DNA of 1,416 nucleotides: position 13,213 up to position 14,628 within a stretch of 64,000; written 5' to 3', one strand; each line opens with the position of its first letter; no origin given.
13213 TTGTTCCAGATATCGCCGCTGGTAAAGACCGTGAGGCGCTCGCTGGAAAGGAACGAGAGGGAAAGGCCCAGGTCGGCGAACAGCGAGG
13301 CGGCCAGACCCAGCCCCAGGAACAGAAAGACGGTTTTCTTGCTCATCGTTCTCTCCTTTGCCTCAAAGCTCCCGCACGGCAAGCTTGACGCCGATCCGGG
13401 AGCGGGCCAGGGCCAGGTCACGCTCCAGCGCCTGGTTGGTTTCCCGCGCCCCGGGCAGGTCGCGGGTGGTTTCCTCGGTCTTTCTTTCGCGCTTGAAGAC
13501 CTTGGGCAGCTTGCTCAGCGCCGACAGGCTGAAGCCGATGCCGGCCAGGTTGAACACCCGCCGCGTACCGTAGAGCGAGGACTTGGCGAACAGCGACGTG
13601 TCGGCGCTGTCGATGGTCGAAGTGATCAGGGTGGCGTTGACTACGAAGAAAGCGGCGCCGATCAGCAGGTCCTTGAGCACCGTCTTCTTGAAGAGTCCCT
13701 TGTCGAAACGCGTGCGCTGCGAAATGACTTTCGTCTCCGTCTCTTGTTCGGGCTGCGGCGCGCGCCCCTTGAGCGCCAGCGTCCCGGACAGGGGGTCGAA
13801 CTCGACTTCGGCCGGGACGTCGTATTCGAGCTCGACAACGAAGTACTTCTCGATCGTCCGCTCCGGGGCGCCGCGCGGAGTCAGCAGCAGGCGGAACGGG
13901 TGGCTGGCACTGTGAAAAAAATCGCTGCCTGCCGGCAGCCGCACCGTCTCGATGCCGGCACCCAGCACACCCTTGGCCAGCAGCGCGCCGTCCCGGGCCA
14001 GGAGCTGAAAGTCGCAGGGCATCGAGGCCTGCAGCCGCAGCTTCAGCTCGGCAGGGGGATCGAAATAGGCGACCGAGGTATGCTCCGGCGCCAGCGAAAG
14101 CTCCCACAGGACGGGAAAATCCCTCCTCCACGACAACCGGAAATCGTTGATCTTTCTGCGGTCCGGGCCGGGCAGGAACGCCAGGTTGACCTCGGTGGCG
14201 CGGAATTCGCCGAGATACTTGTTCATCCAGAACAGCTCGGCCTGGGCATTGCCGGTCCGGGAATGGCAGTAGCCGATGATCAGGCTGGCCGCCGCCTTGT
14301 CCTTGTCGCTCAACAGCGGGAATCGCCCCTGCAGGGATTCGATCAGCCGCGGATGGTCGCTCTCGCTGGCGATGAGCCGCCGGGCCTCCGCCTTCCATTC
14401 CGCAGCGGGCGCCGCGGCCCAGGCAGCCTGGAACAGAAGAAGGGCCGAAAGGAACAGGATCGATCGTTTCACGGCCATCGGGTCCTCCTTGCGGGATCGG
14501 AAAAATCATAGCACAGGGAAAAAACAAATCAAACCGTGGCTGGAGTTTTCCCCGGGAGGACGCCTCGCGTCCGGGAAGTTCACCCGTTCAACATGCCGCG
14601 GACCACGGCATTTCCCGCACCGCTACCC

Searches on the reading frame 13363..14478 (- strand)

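Call 9: search_protein_families(library=pfam, proteins=[window:13363-14478:-], max_evalue=0.001)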
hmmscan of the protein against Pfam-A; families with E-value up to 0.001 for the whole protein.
window:13363-14478:- (371 aa): 0 families

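Call 18: search_protein_families(library=pfam, proteins=[window:13363-14478:-], max_evalue=1)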
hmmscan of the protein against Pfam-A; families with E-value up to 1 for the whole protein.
window:13363-14478:- (371 aa): 1 family
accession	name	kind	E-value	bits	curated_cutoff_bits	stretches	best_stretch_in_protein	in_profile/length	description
PF24335.1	DUF7503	-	0.32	11.1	27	0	7-27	17-37/42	Family of unknown function (DUF7503)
